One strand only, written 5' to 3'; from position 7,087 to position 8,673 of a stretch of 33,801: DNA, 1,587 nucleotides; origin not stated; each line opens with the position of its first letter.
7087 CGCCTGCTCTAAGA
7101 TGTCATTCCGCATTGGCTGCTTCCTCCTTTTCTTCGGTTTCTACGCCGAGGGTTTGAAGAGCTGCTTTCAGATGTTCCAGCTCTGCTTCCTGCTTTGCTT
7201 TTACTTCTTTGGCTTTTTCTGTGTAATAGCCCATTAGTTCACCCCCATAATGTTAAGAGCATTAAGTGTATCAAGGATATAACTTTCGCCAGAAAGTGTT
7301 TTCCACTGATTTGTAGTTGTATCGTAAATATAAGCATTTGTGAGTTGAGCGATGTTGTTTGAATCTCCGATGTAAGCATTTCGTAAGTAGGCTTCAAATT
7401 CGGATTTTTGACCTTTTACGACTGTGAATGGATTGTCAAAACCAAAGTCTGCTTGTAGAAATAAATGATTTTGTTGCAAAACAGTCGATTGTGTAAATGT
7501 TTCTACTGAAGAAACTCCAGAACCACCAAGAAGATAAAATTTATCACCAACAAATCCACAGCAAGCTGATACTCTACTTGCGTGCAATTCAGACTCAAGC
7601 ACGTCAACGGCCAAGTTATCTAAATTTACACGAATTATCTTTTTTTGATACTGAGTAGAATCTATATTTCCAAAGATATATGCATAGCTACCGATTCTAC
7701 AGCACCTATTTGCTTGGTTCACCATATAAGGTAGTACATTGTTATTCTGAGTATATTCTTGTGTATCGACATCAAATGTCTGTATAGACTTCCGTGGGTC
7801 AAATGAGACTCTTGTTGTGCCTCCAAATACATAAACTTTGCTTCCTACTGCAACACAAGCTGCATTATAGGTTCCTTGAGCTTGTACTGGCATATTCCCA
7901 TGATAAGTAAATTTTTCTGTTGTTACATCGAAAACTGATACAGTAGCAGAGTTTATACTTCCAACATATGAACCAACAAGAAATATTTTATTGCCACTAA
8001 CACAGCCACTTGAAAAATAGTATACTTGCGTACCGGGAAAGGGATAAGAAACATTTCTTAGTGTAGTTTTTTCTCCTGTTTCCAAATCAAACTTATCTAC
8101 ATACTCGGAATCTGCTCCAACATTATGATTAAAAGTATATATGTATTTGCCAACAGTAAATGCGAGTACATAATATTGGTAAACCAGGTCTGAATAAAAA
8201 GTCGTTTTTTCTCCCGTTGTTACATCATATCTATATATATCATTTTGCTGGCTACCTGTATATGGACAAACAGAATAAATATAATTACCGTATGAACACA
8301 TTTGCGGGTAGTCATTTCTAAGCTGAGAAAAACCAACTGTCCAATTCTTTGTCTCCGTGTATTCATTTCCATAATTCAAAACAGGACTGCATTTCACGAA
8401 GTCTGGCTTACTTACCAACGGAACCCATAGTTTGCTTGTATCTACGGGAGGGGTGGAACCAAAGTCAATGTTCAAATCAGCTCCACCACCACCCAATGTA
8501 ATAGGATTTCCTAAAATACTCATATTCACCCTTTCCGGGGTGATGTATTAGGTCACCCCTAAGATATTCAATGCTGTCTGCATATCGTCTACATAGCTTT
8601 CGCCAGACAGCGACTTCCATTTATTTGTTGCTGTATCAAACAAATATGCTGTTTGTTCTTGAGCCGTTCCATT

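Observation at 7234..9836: Tandem paralogous Kelch-like beta-propeller fibre genes form a sharply AT-rich cassette with shared termini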

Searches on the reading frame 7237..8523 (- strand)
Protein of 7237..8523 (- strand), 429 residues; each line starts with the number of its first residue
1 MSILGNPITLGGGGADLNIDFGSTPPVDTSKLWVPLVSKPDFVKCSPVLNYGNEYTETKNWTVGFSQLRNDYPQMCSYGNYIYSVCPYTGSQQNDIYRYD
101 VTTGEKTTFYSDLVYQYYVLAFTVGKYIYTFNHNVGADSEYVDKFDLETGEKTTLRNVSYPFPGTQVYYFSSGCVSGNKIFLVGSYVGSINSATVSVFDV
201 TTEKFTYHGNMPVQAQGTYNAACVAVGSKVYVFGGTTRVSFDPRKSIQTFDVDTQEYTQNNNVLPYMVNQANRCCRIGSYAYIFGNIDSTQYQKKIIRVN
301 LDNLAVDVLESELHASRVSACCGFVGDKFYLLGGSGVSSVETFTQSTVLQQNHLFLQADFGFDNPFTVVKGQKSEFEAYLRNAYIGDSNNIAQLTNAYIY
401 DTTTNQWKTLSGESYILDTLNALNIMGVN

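Call 8: search_protein_families(library=pfam, max_evalue=10, proteins=[window:7237-8523:-])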
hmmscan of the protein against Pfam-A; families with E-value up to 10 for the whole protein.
seq(429 aa): 12 families
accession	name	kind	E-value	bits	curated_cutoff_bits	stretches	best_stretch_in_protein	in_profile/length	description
PF24681.1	Kelch_KLHDC2_KLHL20_DRC7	-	1.4e-25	90.4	50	3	124-334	7-221/221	KLHDC2/KLHL20/DRC7 Kelch-repeats domain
PF13964.12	Kelch_6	-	1.7e-14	53.6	25.3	3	221-259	5-42/50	Kelch motif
PF01344.31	Kelch_1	-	8.8e-12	44.8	20.1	4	218-255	2-37/46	Kelch motif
PF25210.1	Kelch_FKB95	-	2.6e-10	40.8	70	1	154-304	20-167/268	FKB95, Kelch-repeats domain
PF07646.21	Kelch_2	-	1e-08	35.1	21.3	2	174-211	8-47/48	Kelch motif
PF24981.1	Beta-prop_ATRN-LZTR1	-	2.3e-08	34.1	50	2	184-311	6-140/289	Attractin/LZTR1 beta-propeller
PF13418.12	Kelch_4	-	2.5e-05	24.5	21.6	1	393-410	27-44/49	Galactose oxidase, central domain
PF13415.12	Kelch_3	-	5.4e-05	23.7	22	2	177-213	1-38/48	Galactose oxidase, central domain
PF06394.18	Pepsin-I3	-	0.0011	19.6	21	2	218-259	17-59/74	Pepsin inhibitor-3-like repeated domain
PF07893.19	DUF1668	-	0.0022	17.8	23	1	175-253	70-140/336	Protein of unknown function (DUF1668)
PF24996.1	NANM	-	0.0057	16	45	1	207-262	43-101/350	N-acetylneuraminate epimerase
PF13854.13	Kelch_HCF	-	0.048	13.4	113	1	196-254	94-158/345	Host cell factor, Kelch-repeats domain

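Call 9: search_protein_families(library=phrogs, max_evalue=0.01, proteins=[window:7237-8523:-])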
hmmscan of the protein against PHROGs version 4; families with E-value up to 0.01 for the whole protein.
seq(429 aa): 0 families

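Call 12: search_dna_similar(query=window:7237-8523:-, collection=phages, mode=protein, max_evalue=0.001, max_rows=40)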
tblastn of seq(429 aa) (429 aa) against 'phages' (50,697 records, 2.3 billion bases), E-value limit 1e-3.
Records with a match: 3; places in all: 3; records where one place covers at least 80% of the query: 0.
Best place of each record, by identity: <60% 3.
By first word of the organism name: Pseudomonas 2; Paenibacillus 1.
By host as written in the record: Pseudomonas aeruginosa strain PAO1 2; Paenibacillus larvae subsp. larvae strain Eric_V 1.
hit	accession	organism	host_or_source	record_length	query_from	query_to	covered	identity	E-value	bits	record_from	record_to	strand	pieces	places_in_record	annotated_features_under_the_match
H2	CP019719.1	Paenibacillus phage phiERICV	Paenibacillus larvae subsp. larvae ...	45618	56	263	48%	27.5%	6e-8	61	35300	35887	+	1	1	phage structural protein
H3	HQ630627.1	Pseudomonas phage PhiPA3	Pseudomonas aeruginosa strain PAO1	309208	128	336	49%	26.3%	7e-5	51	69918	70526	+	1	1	080: virion structural protein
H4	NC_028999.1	Pseudomonas phage PhiPA3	Pseudomonas aeruginosa strain PAO1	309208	128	336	49%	26.3%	7e-5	51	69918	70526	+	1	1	080: virion structural protein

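Call 14: find_homologous_proteins(query=window:7237-8523:-)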
Query seq(429 aa) (429 aa): 370 proteins with E <= 0.001 among 4118 candidates; the best 120 are listed.
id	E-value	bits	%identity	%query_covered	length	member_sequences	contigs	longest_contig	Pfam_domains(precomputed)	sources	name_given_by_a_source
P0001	6.4e-271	917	93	100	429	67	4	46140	PF07646.22,PF24681.2,PF13415.13,PF24981.2,PF01344.32,PF25210.2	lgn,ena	-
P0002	8.3e-260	880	89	100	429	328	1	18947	PF07646.22,PF24681.2,PF13415.13,PF24981.2,PF01344.32,PF25210.2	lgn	-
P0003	7.4e-257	870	89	100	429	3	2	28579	PF07646.22,PF24681.2,PF13415.13,PF24981.2,PF01344.32,PF25210.2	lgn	-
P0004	9.4e-257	870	88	100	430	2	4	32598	PF07646.22,PF24681.2,PF13415.13,PF24981.2,PF01344.32,PF25210.2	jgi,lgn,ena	jgi:hypothetical protein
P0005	2.2e-256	869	88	100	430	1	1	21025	PF07646.22,PF24681.2,PF13415.13,PF24981.2,PF01344.32,PF25210.2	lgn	-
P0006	5.1e-256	868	87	100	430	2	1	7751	PF07646.22,PF24681.2,PF13415.13,PF24981.2,PF01344.32,PF25210.2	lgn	-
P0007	2.4e-254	862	88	100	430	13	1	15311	PF07646.22,PF24681.2,PF13415.13,PF24981.2,PF01344.32,PF25210.2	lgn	-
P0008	1.5e-253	859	87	100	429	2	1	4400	PF24681.2,PF13415.13,PF24981.2,PF01344.32,PF25210.2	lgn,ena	-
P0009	3.3e-253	858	87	100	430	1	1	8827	PF07646.22,PF24681.2,PF13415.13,PF24981.2,PF01344.32,PF25210.2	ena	-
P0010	4.5e-253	858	87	100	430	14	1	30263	PF07646.22,PF24681.2,PF13415.13,PF24981.2,PF01344.32,PF25210.2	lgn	-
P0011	7.1e-252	854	86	100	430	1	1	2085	PF07646.22,PF24681.2,PF13415.13,PF24981.2,PF01344.32,PF25210.2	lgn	-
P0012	1.6e-249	846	87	100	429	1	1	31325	PF07646.22,PF24681.2,PF13415.13,PF24981.2,PF01344.32,PF25210.2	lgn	-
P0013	5.9e-248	841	86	100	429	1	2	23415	PF07646.22,PF24681.2,PF13415.13,PF24981.2,PF01344.32,PF25210.2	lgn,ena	-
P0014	5.6e-245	831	85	100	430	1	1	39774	PF07646.22,PF24681.2,PF13415.13,PF24981.2,PF01344.32,PF25210.2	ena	-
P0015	1.6e-244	830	85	99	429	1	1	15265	PF07646.22,PF24681.2,PF13415.13,PF24981.2,PF01344.32,PF25210.2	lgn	-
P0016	1.2e-242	824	85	100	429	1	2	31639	PF07646.22,PF24681.2,PF13415.13,PF24981.2,PF01344.32,PF25210.2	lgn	-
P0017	2.8e-241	819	84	98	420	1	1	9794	PF07646.22,PF24681.2,PF13415.13,PF24981.2,PF01344.32,PF25210.2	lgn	-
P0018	2.2e-235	800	88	92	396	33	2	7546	PF07646.22,PF24681.2,PF13415.13,PF24981.2,PF01344.32,PF25210.2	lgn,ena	-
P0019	9.8e-234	794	80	100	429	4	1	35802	PF07646.22,PF24681.2,PF13415.13,PF24981.2,PF01344.32,PF25210.2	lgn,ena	-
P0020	6.0e-228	775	89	89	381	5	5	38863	PF07646.22,PF24681.2,PF13415.13,PF24981.2,PF01344.32,PF25210.2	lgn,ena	-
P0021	7.0e-228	775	86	92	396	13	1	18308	PF07646.22,PF24681.2,PF13415.13,PF24981.2,PF01344.32,PF25210.2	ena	-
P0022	7.0e-225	765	84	92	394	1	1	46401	PF07646.22,PF24681.2,PF13415.13,PF24981.2,PF01344.32,PF25210.2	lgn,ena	-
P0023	1.6e-201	688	85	83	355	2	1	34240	PF07646.22,PF24681.2,PF13415.13,PF24981.2,PF01344.32,PF25210.2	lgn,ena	-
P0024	1.2e-129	451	52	100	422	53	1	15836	PF13964.13,PF24681.2,PF25210.2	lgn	-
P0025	1.9e-104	368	44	100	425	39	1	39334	PF24681.2,PF13415.13,PF01344.32,PF25210.2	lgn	-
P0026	2.9e-92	328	46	89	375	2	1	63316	PF24681.2,PF24981.2,PF01344.32,PF25210.2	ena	-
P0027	3.6e-92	328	44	92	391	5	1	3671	PF24681.2,PF13415.13,PF24981.2,PF01344.32,PF25210.2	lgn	-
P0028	9.1e-89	317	46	100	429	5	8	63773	PF24996.1,PF07646.22,PF13964.13,PF24681.2,PF13415.13,PF24981.2,PF01344.32,PF25210.2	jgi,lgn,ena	jgi:hypothetical protein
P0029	5.9e-88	314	46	100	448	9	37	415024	PF24996.1,PF07646.22,PF24681.2,PF13415.13,PF24981.2,PF01344.32,PF25210.2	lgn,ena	-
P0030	5.1e-87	311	45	100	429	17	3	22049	PF07646.22,PF13964.13,PF24681.2,PF13415.13,PF24981.2,PF01344.32,PF25210.2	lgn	-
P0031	1.5e-85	306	43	100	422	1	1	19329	PF24996.1,PF07646.22,PF13964.13,PF24681.2,PF13415.13,PF24981.2,PF01344.32,PF25210.2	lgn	-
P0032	4.0e-77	278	42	100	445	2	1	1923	PF24996.1,PF07646.22,PF24681.2,PF13415.13,PF24981.2,PF01344.32,PF25210.2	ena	-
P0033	1.7e-73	266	42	96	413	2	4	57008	PF24996.1,PF07646.22,PF13964.13,PF24681.2,PF13415.13,PF24981.2,PF01344.32,PF25210.2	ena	-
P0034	8.2e-70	254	38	100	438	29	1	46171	PF24996.1,PF07646.22,PF24681.2,PF13415.13,PF24981.2,PF01344.32,PF25210.2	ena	-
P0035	3.2e-69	252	38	100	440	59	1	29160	PF24996.1,PF07646.22,PF24681.2,PF13415.13,PF24981.2,PF01344.32,PF25210.2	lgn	-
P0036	1.5e-67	247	36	100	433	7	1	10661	PF24996.1,PF07646.22,PF13964.13,PF24681.2,PF13415.13,PF24981.2,PF01344.32,PF25210.2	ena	-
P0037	2.2e-67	246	39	100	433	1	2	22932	PF24996.1,PF07646.22,PF13964.13,PF24681.2,PF13415.13,PF07734.19,PF24981.2,PF01344.32,PF25210.2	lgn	-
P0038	2.4e-66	243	39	100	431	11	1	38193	PF24996.1,PF07646.22,PF13964.13,PF24681.2,PF13415.13,PF24981.2,PF01344.32,PF25210.2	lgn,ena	-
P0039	5.4e-66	242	38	96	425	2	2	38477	PF07646.22,PF24681.2,PF13415.13,PF01344.32,PF25210.2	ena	-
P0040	9.3e-66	241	37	100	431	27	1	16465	PF24996.1,PF07646.22,PF13964.13,PF24681.2,PF13415.13,PF24981.2,PF01344.32,PF25210.2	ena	-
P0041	1.0e-65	241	37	100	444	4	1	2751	PF24996.1,PF07646.22,PF24681.2,PF13415.13,PF24981.2,PF01344.32,PF25210.2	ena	-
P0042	3.8e-65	239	38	100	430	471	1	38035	PF07646.22,PF13964.13,PF24681.2,PF13415.13,PF24981.2,PF01344.32,PF25210.2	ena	-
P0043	7.5e-65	238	38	100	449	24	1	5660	PF24996.1,PF07646.22,PF13964.13,PF24681.2,PF13415.13,PF01344.32,PF25210.2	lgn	-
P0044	9.3e-65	238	37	100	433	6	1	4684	PF24996.1,PF07646.22,PF13964.13,PF24681.2,PF13415.13,PF24981.2,PF01344.32,PF25210.2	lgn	-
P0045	2.2e-64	236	38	100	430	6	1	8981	PF07646.22,PF24681.2,PF13415.13,PF24981.2,PF25210.2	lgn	-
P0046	2.3e-64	236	37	100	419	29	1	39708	PF24996.1,PF07646.22,PF13964.13,PF24681.2,PF13415.13,PF24981.2,PF01344.32,PF25210.2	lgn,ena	-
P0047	3.3e-64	236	37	97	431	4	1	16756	PF07646.22,PF13964.13,PF24681.2,PF13415.13,PF01344.32,PF25210.2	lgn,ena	-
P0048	5.0e-64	235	37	100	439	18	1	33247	PF24996.1,PF07646.22,PF24681.2,PF13415.13,PF24981.2,PF01344.32,PF25210.2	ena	-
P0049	6.9e-64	235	38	100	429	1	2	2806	PF24996.1,PF13964.13,PF24681.2,PF13415.13,PF24981.2,PF01344.32,PF25210.2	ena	-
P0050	1.7e-62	230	36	100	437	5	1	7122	PF24996.1,PF07646.22,PF24681.2,PF13415.13,PF24981.2,PF01344.32,PF25210.2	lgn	-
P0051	2.6e-62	229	37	97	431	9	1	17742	PF07646.22,PF13964.13,PF24681.2,PF13415.13,PF01344.32,PF25210.2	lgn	-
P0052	1.1e-61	227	37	100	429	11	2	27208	PF07646.22,PF24681.2,PF13415.13,PF25210.2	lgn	-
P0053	1.2e-61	227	38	98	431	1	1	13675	PF24996.1,PF07646.22,PF13964.13,PF24681.2,PF13415.13,PF07734.19,PF24981.2,PF01344.32,PF25210.2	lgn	-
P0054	1.2e-61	227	36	100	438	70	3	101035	PF24996.1,PF07646.22,PF13964.13,PF24681.2,PF13415.13,PF24981.2,PF01344.32,PF25210.2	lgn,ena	-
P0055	1.5e-61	227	36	100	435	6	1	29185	PF24996.1,PF07646.22,PF13964.13,PF24681.2,PF13415.13,PF07734.19,PF24981.2,PF01344.32,PF25210.2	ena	-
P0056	6.5e-61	225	38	100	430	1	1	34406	PF24996.1,PF07646.22,PF24681.2,PF13415.13,PF24981.2,PF01344.32,PF25210.2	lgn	-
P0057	7.7e-61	225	34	100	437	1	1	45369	PF07646.22,PF24681.2,PF13415.13,PF24981.2,PF01344.32,PF25210.2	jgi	-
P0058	8.9e-61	224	36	100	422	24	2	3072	PF24996.1,PF07646.22,PF13964.13,PF24681.2,PF13415.13,PF24981.2,PF01344.32,PF25210.2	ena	-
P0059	9.8e-61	224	35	98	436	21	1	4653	PF07646.22,PF13964.13,PF24681.2,PF13415.13,PF24981.2,PF01344.32,PF25210.2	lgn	-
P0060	1.1e-60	224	35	100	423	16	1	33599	PF24996.1,PF07646.22,PF13964.13,PF24681.2,PF13415.13,PF24981.2,PF01344.32,PF25210.2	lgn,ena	-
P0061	1.1e-60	224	34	100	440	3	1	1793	PF24996.1,PF13964.13,PF24681.2,PF13415.13,PF01344.32,PF25210.2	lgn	-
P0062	1.3e-60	224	36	100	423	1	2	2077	PF24996.1,PF07646.22,PF24681.2,PF13415.13,PF24981.2,PF01344.32,PF25210.2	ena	-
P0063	2.3e-60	223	37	100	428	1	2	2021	PF24996.1,PF07646.22,PF13964.13,PF24681.2,PF13415.13,PF24981.2,PF01344.32,PF25210.2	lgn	-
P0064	3.7e-60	222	36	100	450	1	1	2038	PF24681.2,PF13415.13,PF24981.2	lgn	-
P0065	4.9e-60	222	36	100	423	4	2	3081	PF24996.1,PF07646.22,PF24681.2,PF13415.13,PF24981.2,PF01344.32,PF25210.2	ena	-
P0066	7.6e-60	221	36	100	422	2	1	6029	PF24996.1,PF07646.22,PF24681.2,PF13415.13,PF24981.2,PF01344.32,PF25210.2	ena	-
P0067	7.9e-60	221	36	100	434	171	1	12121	PF24996.1,PF07646.22,PF13418.13,PF13964.13,PF24681.2,PF13415.13,PF24981.2,PF01344.32,PF25210.2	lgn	-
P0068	1.3e-59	221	37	98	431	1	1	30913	PF24996.1,PF07646.22,PF13964.13,PF24681.2,PF13415.13,PF07734.19,PF24981.2,PF01344.32,PF25210.2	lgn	-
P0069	2.8e-59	220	37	98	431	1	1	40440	PF24996.1,PF07646.22,PF13964.13,PF24681.2,PF13415.13,PF07734.19,PF24981.2,PF01344.32,PF25210.2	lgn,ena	-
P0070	3.7e-59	219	36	100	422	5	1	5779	PF24996.1,PF07646.22,PF24681.2,PF13415.13,PF24981.2,PF01344.32,PF25210.2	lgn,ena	-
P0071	3.8e-59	219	37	98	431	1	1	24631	PF24996.1,PF07646.22,PF13964.13,PF24681.2,PF13415.13,PF07734.19,PF24981.2,PF01344.32,PF25210.2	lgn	-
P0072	4.8e-59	219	35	96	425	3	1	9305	PF24996.1,PF07646.22,PF13964.13,PF24681.2,PF13415.13,PF24981.2,PF01344.32,PF25210.2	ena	-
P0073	7.1e-59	218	34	97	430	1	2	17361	PF07646.22,PF13964.13,PF24681.2,PF13415.13,PF01344.32,PF25210.2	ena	-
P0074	9.5e-59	218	36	97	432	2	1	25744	PF24996.1,PF07646.22,PF13964.13,PF24681.2,PF13415.13,PF07734.19,PF24981.2,PF01344.32,PF25210.2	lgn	-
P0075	1.4e-58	217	35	100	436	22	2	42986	PF24996.1,PF07646.22,PF13964.13,PF24681.2,PF13415.13,PF24981.2,PF01344.32,PF25210.2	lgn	-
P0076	2.3e-58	216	35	98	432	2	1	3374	PF24996.1,PF07646.22,PF13964.13,PF24681.2,PF13415.13,PF24981.2,PF01344.32,PF25210.2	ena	-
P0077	7.0e-58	215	34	100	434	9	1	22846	PF24996.1,PF07646.22,PF13964.13,PF24681.2,PF13415.13,PF24981.2,PF01344.32,PF25210.2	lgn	-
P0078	1.0e-57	214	37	99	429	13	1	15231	PF24996.1,PF13964.13,PF24681.2,PF13415.13,PF24981.2,PF01344.32,PF25210.2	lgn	-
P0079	3.5e-57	213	35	100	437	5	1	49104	PF24996.1,PF07646.22,PF13964.13,PF24681.2,PF13415.13,PF24981.2,PF01344.32,PF25210.2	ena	-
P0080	4.0e-57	212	37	100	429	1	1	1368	PF24996.1,PF07646.22,PF13964.13,PF24681.2,PF13415.13,PF24981.2,PF01344.32,PF25210.2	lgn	-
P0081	4.4e-57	212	36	100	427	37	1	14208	PF24996.1,PF07646.22,PF13964.13,PF24681.2,PF13415.13,PF24981.2,PF01344.32,PF25210.2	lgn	-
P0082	6.9e-57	212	34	100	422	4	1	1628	PF24996.1,PF07646.22,PF13964.13,PF24681.2,PF13415.13,PF24981.2,PF01344.32,PF25210.2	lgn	-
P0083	6.9e-57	212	36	100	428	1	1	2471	PF24996.1,PF13964.13,PF24681.2,PF13415.13,PF24981.2,PF01344.32,PF25210.2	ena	-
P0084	5.3e-56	209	35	100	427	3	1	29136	PF24996.1,PF13964.13,PF24681.2,PF13415.13,PF24981.2,PF01344.32,PF25210.2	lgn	-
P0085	9.0e-56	208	34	100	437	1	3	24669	PF24996.1,PF07646.22,PF13964.13,PF24681.2,PF13854.13,PF13415.13,PF24981.2,PF01344.32,PF25210.2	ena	-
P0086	9.8e-56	208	36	100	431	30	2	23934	PF24996.1,PF07646.22,PF13964.13,PF24681.2,PF13415.13,PF24981.2,PF01344.32,PF25210.2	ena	-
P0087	1.8e-55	207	35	100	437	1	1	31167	PF24996.1,PF07646.22,PF24681.2,PF13415.13,PF24981.2,PF01344.32,PF25210.2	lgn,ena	-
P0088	2.8e-55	206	34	97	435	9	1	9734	PF24996.1,PF24681.2,PF13415.13,PF24981.2,PF01344.32,PF25210.2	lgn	-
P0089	6.0e-55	205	32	100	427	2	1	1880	PF24996.1,PF07646.22,PF13964.13,PF24681.2,PF13854.13,PF13415.13,PF24981.2,PF01344.32,PF25210.2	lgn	-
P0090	9.5e-55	205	35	100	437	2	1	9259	PF07646.22,PF13964.13,PF24681.2,PF13854.13,PF13415.13,PF24981.2,PF01344.32,PF25210.2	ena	-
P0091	1.1e-54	204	35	100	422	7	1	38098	PF24996.1,PF07646.22,PF24681.2,PF13415.13,PF24981.2,PF01344.32,PF25210.2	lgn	-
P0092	1.2e-54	204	34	99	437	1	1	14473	PF24996.1,PF07646.22,PF13964.13,PF24681.2,PF13854.13,PF13415.13,PF24981.2,PF01344.32,PF25210.2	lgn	-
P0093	1.4e-54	204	35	99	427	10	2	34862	PF24996.1,PF07646.22,PF13964.13,PF24681.2,PF13415.13,PF24981.2,PF01344.32,PF25210.2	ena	-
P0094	2.1e-54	203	35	100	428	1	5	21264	PF24996.1,PF07646.22,PF13964.13,PF24681.2,PF13415.13,PF24981.2,PF01344.32,PF25210.2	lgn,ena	-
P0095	3.1e-54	203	35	100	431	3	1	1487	PF07646.22,PF13964.13,PF24681.2,PF13415.13,PF24981.2,PF01344.32,PF25210.2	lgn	-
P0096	6.2e-54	202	35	100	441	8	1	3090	PF24996.1,PF07646.22,PF13964.13,PF24681.2,PF13415.13,PF07734.19,PF24981.2,PF01344.32,PF25210.2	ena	-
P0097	8.8e-54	201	35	100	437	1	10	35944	PF24996.1,PF07646.22,PF24681.2,PF13415.13,PF24981.2,PF01344.32,PF25210.2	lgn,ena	-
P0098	9.7e-54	201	35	100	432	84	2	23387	PF24996.1,PF07646.22,PF13964.13,PF24681.2,PF13415.13,PF01344.32,PF25210.2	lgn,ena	-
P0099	1.3e-53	201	34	98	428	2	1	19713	PF24681.2,PF13415.13,PF24981.2,PF01344.32,PF25210.2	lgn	-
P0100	2.0e-53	200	34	100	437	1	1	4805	PF24996.1,PF07646.22,PF24681.2,PF13415.13,PF24981.2,PF01344.32,PF25210.2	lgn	-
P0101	2.1e-53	200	34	100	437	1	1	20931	PF07646.22,PF24681.2,PF13854.13,PF13415.13,PF24981.2,PF01344.32,PF25210.2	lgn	-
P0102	2.4e-53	200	37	92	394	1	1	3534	PF24996.1,PF07646.22,PF13964.13,PF24681.2,PF13415.13,PF24981.2,PF01344.32,PF25210.2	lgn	-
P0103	2.7e-53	200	33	98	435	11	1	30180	PF24996.1,PF07646.22,PF13964.13,PF24681.2,PF13415.13,PF24981.2,PF01344.32,PF25210.2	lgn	-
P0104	5.0e-53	199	35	100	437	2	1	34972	PF24996.1,PF07646.22,PF24681.2,PF13415.13,PF24981.2,PF01344.32,PF25210.2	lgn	-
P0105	5.5e-53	199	31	100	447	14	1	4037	PF24996.1,PF07646.22,PF13964.13,PF24681.2,PF13415.13,PF24981.2,PF01344.32,PF25210.2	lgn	-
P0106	5.9e-53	199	34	100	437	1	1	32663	PF24996.1,PF07646.22,PF24681.2,PF13854.13,PF13415.13,PF24981.2,PF01344.32,PF25210.2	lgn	-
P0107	7.5e-53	198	31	100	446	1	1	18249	PF24996.1,PF07646.22,PF13964.13,PF24681.2,PF13415.13,PF24981.2,PF01344.32,PF25210.2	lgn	-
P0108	1.1e-52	198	35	98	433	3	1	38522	PF24996.1,PF07646.22,PF24681.2,PF13854.13,PF13415.13,PF24981.2,PF01344.32,PF25210.2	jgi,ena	jgi:hypothetical protein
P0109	1.1e-52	198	35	97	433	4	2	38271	PF07646.22,PF13964.13,PF24681.2,PF13415.13,PF24981.2,PF01344.32,PF25210.2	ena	-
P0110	4.7e-52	196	33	100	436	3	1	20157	PF24996.1,PF07646.22,PF13964.13,PF24681.2,PF13854.13,PF13415.13,PF24981.2,PF01344.32,PF25210.2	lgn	-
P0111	5.3e-52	196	34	100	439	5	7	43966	PF24996.1,PF07646.22,PF13964.13,PF24681.2,PF13415.13,PF24981.2,PF01344.32,PF25210.2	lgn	-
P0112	7.0e-52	195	35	100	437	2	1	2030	PF07646.22,PF24681.2,PF13415.13,PF24981.2,PF01344.32,PF25210.2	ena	-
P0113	9.2e-52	195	34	100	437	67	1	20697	PF24996.1,PF07646.22,PF24681.2,PF13415.13,PF24981.2,PF01344.32,PF25210.2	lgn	-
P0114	1.5e-51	194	33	100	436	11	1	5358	PF24996.1,PF07646.22,PF24681.2,PF13854.13,PF13415.13,PF24981.2,PF01344.32,PF25210.2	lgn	-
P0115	2.5e-51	193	32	100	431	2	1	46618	PF07646.22,PF13964.13,PF24681.2,PF13415.13,PF24981.2,PF01344.32,PF25210.2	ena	-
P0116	3.4e-51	193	35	92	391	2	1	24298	PF24996.1,PF07646.22,PF24681.2,PF13415.13,PF24981.2,PF01344.32,PF25210.2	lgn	-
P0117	4.0e-51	193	31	96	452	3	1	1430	PF24996.1,PF07646.22,PF13418.13,PF13964.13,PF24681.2,PF13415.13,PF24981.2,PF01344.32,PF25210.2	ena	-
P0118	6.1e-51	192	37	92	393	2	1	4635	PF07646.22,PF24681.2,PF13415.13,PF24981.2,PF25210.2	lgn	-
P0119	7.0e-51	192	30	100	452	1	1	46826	PF24996.1,PF07646.22,PF13964.13,PF24681.2,PF13854.13,PF13415.13,PF24981.2,PF01344.32,PF25210.2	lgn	-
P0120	1.6e-50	191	33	98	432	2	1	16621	PF24996.1,PF07646.22,PF24681.2,PF13854.13,PF13415.13,PF24981.2,PF01344.32,PF25210.2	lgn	-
